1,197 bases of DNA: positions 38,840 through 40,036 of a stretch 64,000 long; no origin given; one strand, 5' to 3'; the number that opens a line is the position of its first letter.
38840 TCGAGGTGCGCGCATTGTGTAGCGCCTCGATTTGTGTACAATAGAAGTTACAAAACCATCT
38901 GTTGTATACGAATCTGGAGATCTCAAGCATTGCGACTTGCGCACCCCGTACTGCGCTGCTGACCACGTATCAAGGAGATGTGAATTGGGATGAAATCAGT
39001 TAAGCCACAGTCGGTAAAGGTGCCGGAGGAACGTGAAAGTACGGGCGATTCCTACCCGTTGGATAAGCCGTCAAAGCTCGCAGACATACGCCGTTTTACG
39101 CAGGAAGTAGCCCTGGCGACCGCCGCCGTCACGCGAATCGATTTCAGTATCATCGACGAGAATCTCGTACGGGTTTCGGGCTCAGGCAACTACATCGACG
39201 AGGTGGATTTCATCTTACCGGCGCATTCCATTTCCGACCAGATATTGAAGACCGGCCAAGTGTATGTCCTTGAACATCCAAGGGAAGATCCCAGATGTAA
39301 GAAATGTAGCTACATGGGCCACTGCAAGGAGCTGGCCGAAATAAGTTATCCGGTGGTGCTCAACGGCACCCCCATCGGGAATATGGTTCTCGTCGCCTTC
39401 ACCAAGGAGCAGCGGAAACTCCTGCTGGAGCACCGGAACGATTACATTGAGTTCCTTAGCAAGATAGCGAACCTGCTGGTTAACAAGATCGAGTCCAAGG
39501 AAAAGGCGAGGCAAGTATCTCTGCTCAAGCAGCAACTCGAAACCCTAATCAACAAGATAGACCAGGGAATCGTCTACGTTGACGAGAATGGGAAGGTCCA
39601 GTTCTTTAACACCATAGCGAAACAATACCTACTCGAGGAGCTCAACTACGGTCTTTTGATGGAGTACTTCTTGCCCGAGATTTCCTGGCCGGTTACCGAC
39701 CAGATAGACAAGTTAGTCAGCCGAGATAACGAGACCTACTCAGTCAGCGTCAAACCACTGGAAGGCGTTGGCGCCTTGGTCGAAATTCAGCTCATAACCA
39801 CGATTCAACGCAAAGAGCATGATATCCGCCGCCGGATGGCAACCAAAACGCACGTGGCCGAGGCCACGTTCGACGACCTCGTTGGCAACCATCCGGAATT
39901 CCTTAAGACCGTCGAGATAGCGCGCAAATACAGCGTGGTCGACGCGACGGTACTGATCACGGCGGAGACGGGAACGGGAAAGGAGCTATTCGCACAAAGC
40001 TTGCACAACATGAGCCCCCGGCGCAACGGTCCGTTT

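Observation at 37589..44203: Standalone alpha-oxoamine synthase divergent from a GAF-PAS sigma-54 activator, next to a TonB-dependent receptor with a 730-nt leader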

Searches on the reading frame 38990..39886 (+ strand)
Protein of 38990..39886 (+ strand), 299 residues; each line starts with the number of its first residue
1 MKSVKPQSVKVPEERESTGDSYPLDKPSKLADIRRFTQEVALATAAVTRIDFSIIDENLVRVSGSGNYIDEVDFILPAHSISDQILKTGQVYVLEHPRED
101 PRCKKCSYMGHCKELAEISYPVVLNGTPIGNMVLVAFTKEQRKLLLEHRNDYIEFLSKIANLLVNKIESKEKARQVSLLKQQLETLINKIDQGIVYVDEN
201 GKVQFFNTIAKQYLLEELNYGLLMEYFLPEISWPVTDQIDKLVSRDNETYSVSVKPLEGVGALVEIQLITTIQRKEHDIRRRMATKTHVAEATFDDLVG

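Call 47: find_homologous_proteins(query=window:38990-39886:+, max_evalue=0.00001)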
Query seq(299 aa): 1068 candidates shared short words with the query, none scored E <= 0.00001.
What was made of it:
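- Tried and rejected: A word-indexed protein search with the EBP sensor returned nothing, for unclear reasons (call 47).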

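Call 56: search_protein_representatives(protein=window:38990-39850:+)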
Query: 287 residues. Proteins with E-value up to 0.001 (for the whole library): 689; up to 1e-10: 398; up to 1e-30: 4. The best 150 are listed.
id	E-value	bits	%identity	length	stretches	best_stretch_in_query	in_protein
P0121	2.9e-87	308.7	52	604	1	15-286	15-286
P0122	3.2e-45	170.9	39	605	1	28-286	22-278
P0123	3.5e-32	128.1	37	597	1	27-213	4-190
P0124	3.5e-31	124.9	36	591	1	28-214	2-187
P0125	1.1e-30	123.2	36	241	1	28-229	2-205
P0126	2.5e-30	122.1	36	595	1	29-219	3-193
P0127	4.2e-27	111.5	32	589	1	32-231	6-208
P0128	7.2e-27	110.7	32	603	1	32-209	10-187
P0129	9.1e-27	110.4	30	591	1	29-227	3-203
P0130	1.5e-26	109.7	32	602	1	28-214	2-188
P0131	2.6e-26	108.9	35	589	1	29-208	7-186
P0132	4.4e-26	108.2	31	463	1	30-208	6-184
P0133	5.3e-26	107.9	29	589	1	33-234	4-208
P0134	8.6e-26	107.2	31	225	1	32-212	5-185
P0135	1.4e-25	106.5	32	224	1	30-211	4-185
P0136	2.3e-25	105.8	32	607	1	30-234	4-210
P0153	2.0e-23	99.4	29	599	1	28-271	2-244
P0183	1.5e-21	93.3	30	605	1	28-219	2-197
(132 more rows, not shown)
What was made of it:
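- Tried and rejected: The exhaustive search did work (call 56).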

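Call 57: search_protein_families(library=ncbifam, proteins=[P0122, P0123, P0127, P0128, P0136, P0153, P0183], max_evalue=1e-60)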
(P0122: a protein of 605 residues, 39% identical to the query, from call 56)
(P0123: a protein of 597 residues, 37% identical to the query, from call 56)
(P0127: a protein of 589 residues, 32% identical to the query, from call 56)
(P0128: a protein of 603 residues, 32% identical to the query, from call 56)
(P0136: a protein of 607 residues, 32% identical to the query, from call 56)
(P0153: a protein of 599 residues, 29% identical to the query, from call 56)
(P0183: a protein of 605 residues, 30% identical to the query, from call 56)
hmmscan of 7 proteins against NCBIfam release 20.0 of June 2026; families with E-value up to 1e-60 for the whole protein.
P0122 (605 aa): 22 families
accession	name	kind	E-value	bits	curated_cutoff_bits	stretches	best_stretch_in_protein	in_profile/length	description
NF041552.1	TF_PrdR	equivalog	2.3e-110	369.6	795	1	280-594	261-574/577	sigma-54 dependent transcriptional regulator PrdR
TIGR01817.1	nifA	equivalog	1.6e-101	340.7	528.85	1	259-531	168-438/534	nif-specific transcriptional activator NifA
TIGR02329.1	propionate_PrpR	equivalog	1.3e-99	334.2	499.2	1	258-594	185-525/526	propionate catabolism operon regulatory protein PrpR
NF003451.0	PRK05022.1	equivalog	1.1e-98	331.2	476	1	257-597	161-508/512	nitric oxide reductase transcriptional regulator NorR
TIGR02915.1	PEP_resp_reg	equivalog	2.4e-96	323.3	502.6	1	254-594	109-440/445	PEP-CTERM-box response regulator transcription factor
NF011953.0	PRK15424.1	equivalog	2.9e-92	310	703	1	274-596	206-534/538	propionate catabolism operon regulatory protein PrpR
TIGR01818.1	ntrC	equivalog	4e-90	302.8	558.6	1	258-593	103-460/463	nitrogen regulation protein NR(I)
NF008469.0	PRK11361.1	equivalog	1.9e-89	300.5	714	1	258-595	116-453/461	acetoacetate metabolism transcriptional regulator AtoC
NF050807.1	TransRegFlbDCaul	equivalog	1.1e-86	291.5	750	1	287-599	118-441/454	sigma-54-dependent transcriptional regulator FlbD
NF038308.1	RNA_repair_RtcR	equivalog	1.8e-86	291.1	650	1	265-585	157-500/530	RNA repair transcriptional activator RtcR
NF008085.0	PRK10820.1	equivalog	1.1e-83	281.7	576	1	261-595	176-509/520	transcriptional regulator TyrR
NF011958.0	PRK15429.1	equivalog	2.7e-79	267.6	830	1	278-593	370-681/692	formate hydrogenlyase transcriptional activator FlhA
NF041906.1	V4R_TF_MobR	exception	9.1e-79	265.4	999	1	281-594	226-542/544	phenol degradation transcriptional regulator MobR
TIGR02974.1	phageshock_pspF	equivalog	9e-78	261.8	443.55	1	289-524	1-236/336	phage shock protein operon transcriptional activator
NF049963.1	RespRegFlgRCampy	domain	1.5e-77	261.3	750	1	254-529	104-375/429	fla regulon two-component system response regulator FlgR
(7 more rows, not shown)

P0123 (597 aa): 22 families
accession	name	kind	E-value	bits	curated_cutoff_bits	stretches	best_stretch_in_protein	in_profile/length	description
NF041552.1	TF_PrdR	equivalog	4e-132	441.5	795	1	157-591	133-577/577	sigma-54 dependent transcriptional regulator PrdR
TIGR01817.1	nifA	equivalog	2.4e-102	343.4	528.85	1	280-527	194-439/534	nif-specific transcriptional activator NifA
TIGR02915.1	PEP_resp_reg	equivalog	3.7e-101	339.2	502.6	1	279-592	136-444/445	PEP-CTERM-box response regulator transcription factor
NF008469.0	PRK11361.1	equivalog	5.5e-99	332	714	1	280-592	141-456/461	acetoacetate metabolism transcriptional regulator AtoC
TIGR01818.1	ntrC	equivalog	4.2e-92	309.3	558.6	1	281-561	133-413/463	nitrogen regulation protein NR(I)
TIGR02329.1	propionate_PrpR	equivalog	7.4e-90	302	499.2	1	277-589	207-526/526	propionate catabolism operon regulatory protein PrpR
NF003451.0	PRK05022.1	equivalog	8.8e-90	301.8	476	1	280-592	188-510/512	nitric oxide reductase transcriptional regulator NorR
NF050807.1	TransRegFlbDCaul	equivalog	3e-86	290.1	750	1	280-591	116-439/454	sigma-54-dependent transcriptional regulator FlbD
NF011958.0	PRK15429.1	equivalog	3.8e-86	290.2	830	1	276-592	373-686/692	formate hydrogenlyase transcriptional activator FlhA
NF011953.0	PRK15424.1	equivalog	1.1e-85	288.3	703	1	274-589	211-533/538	propionate catabolism operon regulatory protein PrpR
NF008485.2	PRK11388.1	equivalog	1.2e-84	284.8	551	1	94-592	152-637/643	dihydroxyacetone kinase operon transcriptional regulator DhaR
NF008085.0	PRK10820.1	equivalog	1.2e-83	281.5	576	1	99-592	26-512/520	transcriptional regulator TyrR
NF007689.0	PRK10365.1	equivalog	1.4e-81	274.5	760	1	278-588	135-440/441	sigma-54-dependent response regulator transcription factor ZraR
NF041946.1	LuxO_transreg_Vib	equivalog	1.9e-81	274.2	800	1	272-590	123-460/463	quorum-sensing sigma-54 dependent transcriptional regulator LuxO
NF049963.1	RespRegFlgRCampy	domain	6.3e-81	272.4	750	1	281-592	133-429/429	fla regulon two-component system response regulator FlgR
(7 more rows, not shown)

P0127 (589 aa): 22 families
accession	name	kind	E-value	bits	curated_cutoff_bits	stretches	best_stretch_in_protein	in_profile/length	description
NF041552.1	TF_PrdR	equivalog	1.4e-124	416.6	795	1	136-582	115-573/577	sigma-54 dependent transcriptional regulator PrdR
TIGR02329.1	propionate_PrpR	equivalog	5.5e-97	325.6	499.2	1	278-582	211-524/526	propionate catabolism operon regulatory protein PrpR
TIGR02915.1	PEP_resp_reg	equivalog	8.4e-97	324.8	502.6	1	263-581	126-438/445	PEP-CTERM-box response regulator transcription factor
TIGR01817.1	nifA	equivalog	4.1e-95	319.6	528.85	1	271-523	188-438/534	nif-specific transcriptional activator NifA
NF011953.0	PRK15424.1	equivalog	2.5e-92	310.2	703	1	276-584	216-533/538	propionate catabolism operon regulatory protein PrpR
NF003451.0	PRK05022.1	equivalog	9e-92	308.4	476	1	277-557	188-471/512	nitric oxide reductase transcriptional regulator NorR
TIGR01818.1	ntrC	equivalog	6.5e-88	295.5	558.6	1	298-563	153-417/463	nitrogen regulation protein NR(I)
NF011958.0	PRK15429.1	equivalog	3.6e-87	293.6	830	1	277-582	377-681/692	formate hydrogenlyase transcriptional activator FlhA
NF008469.0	PRK11361.1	equivalog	1.4e-85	287.8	714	1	290-582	155-451/461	acetoacetate metabolism transcriptional regulator AtoC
NF050807.1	TransRegFlbDCaul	equivalog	2.2e-84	283.9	750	1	289-566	128-403/454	sigma-54-dependent transcriptional regulator FlbD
NF008085.0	PRK10820.1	equivalog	1.1e-83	281.7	576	1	155-526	80-445/520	transcriptional regulator TyrR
NF038308.1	RNA_repair_RtcR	equivalog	1.6e-83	281.4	650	1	278-549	179-455/530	RNA repair transcriptional activator RtcR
NF041906.1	V4R_TF_MobR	exception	2e-82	277.4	999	1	281-580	234-539/544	phenol degradation transcriptional regulator MobR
NF011695.0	PRK15115.1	equivalog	9.6e-80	268.5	763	1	279-581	135-432/445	two-component system response regulator GlrR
NF049963.1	RespRegFlgRCampy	domain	2.8e-79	267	750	1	294-520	149-374/429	fla regulon two-component system response regulator FlgR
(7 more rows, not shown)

P0128 (603 aa): 22 families
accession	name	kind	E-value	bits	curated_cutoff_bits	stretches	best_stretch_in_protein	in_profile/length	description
NF041552.1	TF_PrdR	equivalog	6.6e-115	384.6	795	1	137-598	113-577/577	sigma-54 dependent transcriptional regulator PrdR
TIGR01817.1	nifA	equivalog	4.3e-100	336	528.85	1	273-523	187-435/534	nif-specific transcriptional activator NifA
NF008469.0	PRK11361.1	equivalog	1.4e-96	324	714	1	263-600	127-457/461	acetoacetate metabolism transcriptional regulator AtoC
NF003451.0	PRK05022.1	equivalog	8.1e-92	308.6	476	1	274-599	180-510/512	nitric oxide reductase transcriptional regulator NorR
TIGR02915.1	PEP_resp_reg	equivalog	2.6e-91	306.7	502.6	1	260-599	120-444/445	PEP-CTERM-box response regulator transcription factor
TIGR01818.1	ntrC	equivalog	5.9e-87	292.4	558.6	1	255-535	106-386/463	nitrogen regulation protein NR(I)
TIGR02329.1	propionate_PrpR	equivalog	2.2e-84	284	499.2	1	271-595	204-525/526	propionate catabolism operon regulatory protein PrpR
NF050807.1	TransRegFlbDCaul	equivalog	1.9e-83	280.9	750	1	283-525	119-360/454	sigma-54-dependent transcriptional regulator FlbD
NF038308.1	RNA_repair_RtcR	equivalog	5.1e-82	276.4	650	1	280-532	178-438/530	RNA repair transcriptional activator RtcR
NF011953.0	PRK15424.1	equivalog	6.1e-81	272.6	703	1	255-596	192-533/538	propionate catabolism operon regulatory protein PrpR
NF007689.0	PRK10365.1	equivalog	6.1e-79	265.9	760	1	284-596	141-441/441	sigma-54-dependent response regulator transcription factor ZraR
NF011958.0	PRK15429.1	equivalog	1.8e-75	254.9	830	1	291-602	388-689/692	formate hydrogenlyase transcriptional activator FlhA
NF049963.1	RespRegFlgRCampy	domain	1.5e-74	251.4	750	1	282-526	134-377/429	fla regulon two-component system response regulator FlgR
NF008085.0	PRK10820.1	equivalog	2e-73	247.8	576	1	159-600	80-513/520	transcriptional regulator TyrR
NF008176.1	PRK10923.1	equivalog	5e-73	246.3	620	1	274-565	130-417/469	nitrogen regulation protein NR(I)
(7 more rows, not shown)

P0136 (607 aa): 22 families
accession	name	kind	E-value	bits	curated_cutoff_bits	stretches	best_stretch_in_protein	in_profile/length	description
NF041552.1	TF_PrdR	equivalog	4.7e-112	375.2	795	1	148-529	127-519/577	sigma-54 dependent transcriptional regulator PrdR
TIGR01817.1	nifA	equivalog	8.3e-99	331.7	528.85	1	267-520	187-438/534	nif-specific transcriptional activator NifA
TIGR02329.1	propionate_PrpR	equivalog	1.4e-90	304.5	499.2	1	272-603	208-525/526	propionate catabolism operon regulatory protein PrpR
NF008469.0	PRK11361.1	equivalog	1.2e-89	301.1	714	1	272-531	139-397/461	acetoacetate metabolism transcriptional regulator AtoC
NF011953.0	PRK15424.1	equivalog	1.9e-88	297.4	703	1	268-604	211-533/538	propionate catabolism operon regulatory protein PrpR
TIGR02915.1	PEP_resp_reg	equivalog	1.4e-87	294.4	502.6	1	270-515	132-377/445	PEP-CTERM-box response regulator transcription factor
NF050807.1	TransRegFlbDCaul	equivalog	4e-86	289.6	750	1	278-605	120-438/454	sigma-54-dependent transcriptional regulator FlbD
NF038308.1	RNA_repair_RtcR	equivalog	8.9e-86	288.8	650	1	259-606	163-517/530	RNA repair transcriptional activator RtcR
NF003451.0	PRK05022.1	equivalog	2.5e-85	287.2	476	1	269-510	184-423/512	nitric oxide reductase transcriptional regulator NorR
TIGR01818.1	ntrC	equivalog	1.1e-83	281.5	558.6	1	264-604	122-462/463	nitrogen regulation protein NR(I)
NF011958.0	PRK15429.1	equivalog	8.7e-78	262.6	830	1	275-518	378-620/692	formate hydrogenlyase transcriptional activator FlhA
NF007689.0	PRK10365.1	equivalog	2.6e-76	257.2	760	1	278-526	141-388/441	sigma-54-dependent response regulator transcription factor ZraR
NF008485.2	PRK11388.1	equivalog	3.3e-75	253.6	551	1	141-537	196-588/643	dihydroxyacetone kinase operon transcriptional regulator DhaR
TIGR02974.1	phageshock_pspF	equivalog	1.8e-73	247.7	443.55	1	279-509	2-232/336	phage shock protein operon transcriptional activator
NF041906.1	V4R_TF_MobR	exception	6.1e-73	246.1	999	1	266-603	222-542/544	phenol degradation transcriptional regulator MobR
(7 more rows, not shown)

P0153 (599 aa): 22 families
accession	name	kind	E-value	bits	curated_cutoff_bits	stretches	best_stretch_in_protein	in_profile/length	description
NF041552.1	TF_PrdR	equivalog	7e-126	420.8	795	1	133-578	112-577/577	sigma-54 dependent transcriptional regulator PrdR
TIGR01817.1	nifA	equivalog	3e-102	343.1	528.85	1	245-517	174-444/534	nif-specific transcriptional activator NifA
TIGR02915.1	PEP_resp_reg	equivalog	1.8e-99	333.6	502.6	1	257-579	129-444/445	PEP-CTERM-box response regulator transcription factor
NF003451.0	PRK05022.1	equivalog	1.9e-93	313.9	476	1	241-578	165-509/512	nitric oxide reductase transcriptional regulator NorR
NF008469.0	PRK11361.1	equivalog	2.9e-92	309.8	714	1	263-579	139-456/461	acetoacetate metabolism transcriptional regulator AtoC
TIGR02329.1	propionate_PrpR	equivalog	5.7e-90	302.4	499.2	1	264-576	209-526/526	propionate catabolism operon regulatory protein PrpR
NF011958.0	PRK15429.1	equivalog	5.9e-90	302.8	830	1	265-582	377-689/692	formate hydrogenlyase transcriptional activator FlhA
TIGR01818.1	ntrC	equivalog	1.2e-89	301.2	558.6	1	265-541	132-410/463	nitrogen regulation protein NR(I)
NF008085.0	PRK10820.1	equivalog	6.2e-89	299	576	1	160-584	85-517/520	transcriptional regulator TyrR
NF050807.1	TransRegFlbDCaul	equivalog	1.3e-86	291.2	750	1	268-577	119-438/454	sigma-54-dependent transcriptional regulator FlbD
NF038308.1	RNA_repair_RtcR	equivalog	8.7e-86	288.8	650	1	235-515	148-436/530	RNA repair transcriptional activator RtcR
NF049963.1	RespRegFlgRCampy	domain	3.4e-85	286.5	750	1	267-578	134-428/429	fla regulon two-component system response regulator FlgR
NF041906.1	V4R_TF_MobR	exception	2.9e-84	283.5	999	1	237-576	203-543/544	phenol degradation transcriptional regulator MobR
NF041946.1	LuxO_transreg_Vib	equivalog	1.3e-82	278.1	800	1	260-538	126-403/463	quorum-sensing sigma-54 dependent transcriptional regulator LuxO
NF011953.0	PRK15424.1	equivalog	1e-81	275.2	703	1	265-576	217-533/538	propionate catabolism operon regulatory protein PrpR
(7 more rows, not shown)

P0183 (605 aa): 22 families
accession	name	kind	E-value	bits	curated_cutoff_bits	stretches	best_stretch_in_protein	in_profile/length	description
NF041552.1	TF_PrdR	equivalog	9e-128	427.1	795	1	121-592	93-577/577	sigma-54 dependent transcriptional regulator PrdR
NF008469.0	PRK11361.1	equivalog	4.8e-109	365.1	714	1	265-594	128-457/461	acetoacetate metabolism transcriptional regulator AtoC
TIGR01817.1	nifA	equivalog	8.8e-104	348.2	528.85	1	281-524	194-435/534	nif-specific transcriptional activator NifA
TIGR02915.1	PEP_resp_reg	equivalog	1.6e-99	333.8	502.6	1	280-593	136-444/445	PEP-CTERM-box response regulator transcription factor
TIGR02329.1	propionate_PrpR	equivalog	1.3e-94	317.8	499.2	1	281-589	210-525/526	propionate catabolism operon regulatory protein PrpR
NF003451.0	PRK05022.1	equivalog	2.9e-93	313.3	476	1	281-593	188-510/512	nitric oxide reductase transcriptional regulator NorR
TIGR01818.1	ntrC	equivalog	9.4e-93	311.5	558.6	1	282-555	133-406/463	nitrogen regulation protein NR(I)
NF011953.0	PRK15424.1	equivalog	4.4e-91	306.1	703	1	281-590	217-533/538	propionate catabolism operon regulatory protein PrpR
NF050807.1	TransRegFlbDCaul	equivalog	1.1e-89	301.3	750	1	288-526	124-360/454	sigma-54-dependent transcriptional regulator FlbD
NF038308.1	RNA_repair_RtcR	equivalog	2.4e-88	297.3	650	1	279-566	176-486/530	RNA repair transcriptional activator RtcR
NF011958.0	PRK15429.1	equivalog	4.7e-85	286.6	830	1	281-595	377-688/692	formate hydrogenlyase transcriptional activator FlhA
NF007689.0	PRK10365.1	equivalog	4.1e-84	282.9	760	1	285-588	141-439/441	sigma-54-dependent response regulator transcription factor ZraR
NF008085.0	PRK10820.1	equivalog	5.5e-84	282.6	576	1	161-596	81-515/520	transcriptional regulator TyrR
NF008485.2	PRK11388.1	equivalog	1.4e-81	274.7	551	1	104-595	161-639/643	dihydroxyacetone kinase operon transcriptional regulator DhaR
NF011695.0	PRK15115.1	equivalog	5.8e-81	272.5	763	1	275-591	128-436/445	two-component system response regulator GlrR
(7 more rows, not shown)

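Call 65: predict_structure(alignment_id=A6)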
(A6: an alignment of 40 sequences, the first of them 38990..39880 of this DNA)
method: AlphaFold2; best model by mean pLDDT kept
length: 297 residues; sequences in the alignment: 40
mean_pLDDT: 91.4   pTM: 0.79
mean pLDDT of the five models: 91.4, 91.1, 90.3, 90.0, 89.7
residues with pLDDT >= 90: 248; 70-90: 14; 50-70: 25; < 50: 10
segments of 3 or more residues with pLDDT < 50: 14-20
pLDDT, mean of each block of 10 residues (from residue 1): 55 49 80 97 98 98 98 96 98 98 96 98 98 98 98 98 98 96 96 97 97 94 97 94 95 97 97 92 69 60
secondary structure, 60 per line:
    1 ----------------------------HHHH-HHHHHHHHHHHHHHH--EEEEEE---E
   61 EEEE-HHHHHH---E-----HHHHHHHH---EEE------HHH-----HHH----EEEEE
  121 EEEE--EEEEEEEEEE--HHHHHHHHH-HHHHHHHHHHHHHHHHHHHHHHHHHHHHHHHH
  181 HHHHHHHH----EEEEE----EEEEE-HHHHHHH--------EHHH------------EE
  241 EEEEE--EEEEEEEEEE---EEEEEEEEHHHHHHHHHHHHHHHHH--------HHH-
elements in order: H29-32 H34-48 E51-56 E60-64 H66-71 H81-88 E92-94 E116-124 E127-136 H139-147 H149-188 E193-197 E202-206 H208-214 E239-245 E248-257 E261-268 H269-285
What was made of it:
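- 38990..40804 (+): Bacterial enhancer-binding protein: GAF (about 29-147), helix, PAS (about 193-285), AAA+ with GAFTGA, Fis-type HTH. No receiver domain. AF2 model at pLDDT 91.4 (call 65).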

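Call 68: fold_search(model_id=the predicted structure, library=pdb)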
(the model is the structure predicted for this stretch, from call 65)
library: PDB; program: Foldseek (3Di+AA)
matches with E <= 10: 1261; with E <= 0.001: 279
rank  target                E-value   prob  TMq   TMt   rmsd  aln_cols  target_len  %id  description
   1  9a5d_A                1.4e-12  1.00  0.31  0.17  41.9       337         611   14  Integrative model of WALK-YYCH by crosslinking MS and deep learning (released 2024-09-18)
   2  4lrz_H                1.4e-08  1.00  0.46  0.47   7.6       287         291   14  Crystal Structure of the E.coli DhaR(N)-DhaL complex (released 2014-01-29)
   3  4lry_C                1.5e-08  1.00  0.44  0.44   7.8       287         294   16  Crystal Structure of the E.coli DhaR(N)-DhaK(T79L) complex (released 2014-01-29)
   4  1ykd_B                2.6e-06  1.00  0.33  0.27  17.6       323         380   11  Crystal Structure of the Tandem GAF Domains from a Cyanobacterial Adenylyl Cyclase: Novel Modes of Ligand-Binding and  (released 2005-02-22)
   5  4mmn_B                2.8e-06  1.00  0.34  0.66   4.9       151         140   17  Structural and biochemical analysis of type II free methionine-R-sulfoxide reductase from Thermoplasma acidophilum (released 2014-08-06)
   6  4mmn_A                3.1e-06  1.00  0.34  0.67   4.9       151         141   17  Structural and biochemical analysis of type II free methionine-R-sulfoxide reductase from Thermoplasma acidophilum (released 2014-08-06)
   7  5w10_D                3.5e-06  1.00  0.33  0.54   6.3       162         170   17  Lcd1 GAF domain in complex with cAMP ligand (released 2017-06-28)
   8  4bwi_A                4.0e-06  1.00  0.25  0.20  16.1       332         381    9  Structure of the phytochrome Cph2 from Synechocystis sp. PCC6803 (released 2013-10-30)
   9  3nhq_F                4.4e-06  1.00  0.36  0.24  15.8       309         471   10  The dark Pfr structure of the photosensory core module of P. aeruginosa Bacteriophytochrome (released 2011-11-30)
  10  2w1t_A                4.7e-06  1.00  0.37  0.60   4.1       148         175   17  Crystal Structure of B. subtilis SpoVT (released 2008-11-18)
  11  4gw9_A                4.7e-06  1.00  0.32  0.17  15.9       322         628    9  Structure of a bacteriophytochrome and light-stimulated protomer swapping with a gene repressor (released 2012-09-26)
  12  4bwi_B                4.7e-06  1.00  0.28  0.23  15.6       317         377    9  Structure of the phytochrome Cph2 from Synechocystis sp. PCC6803 (released 2013-10-30)
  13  5w10_C                5.0e-06  1.00  0.32  0.51   6.6       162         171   20  Lcd1 GAF domain in complex with cAMP ligand (released 2017-06-28)
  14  4gw9_D                5.0e-06  1.00  0.30  0.16  16.5       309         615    9  Structure of a bacteriophytochrome and light-stimulated protomer swapping with a gene repressor (released 2012-09-26)
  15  9ce0_B                5.0e-06  1.00  0.29  0.13  15.2       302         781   13  DosP Apo Bent form (released 2024-11-20)
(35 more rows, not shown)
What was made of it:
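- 38990..40804 (+): Best whole-model match is DhaR(N) GAF-PAS (call 68).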
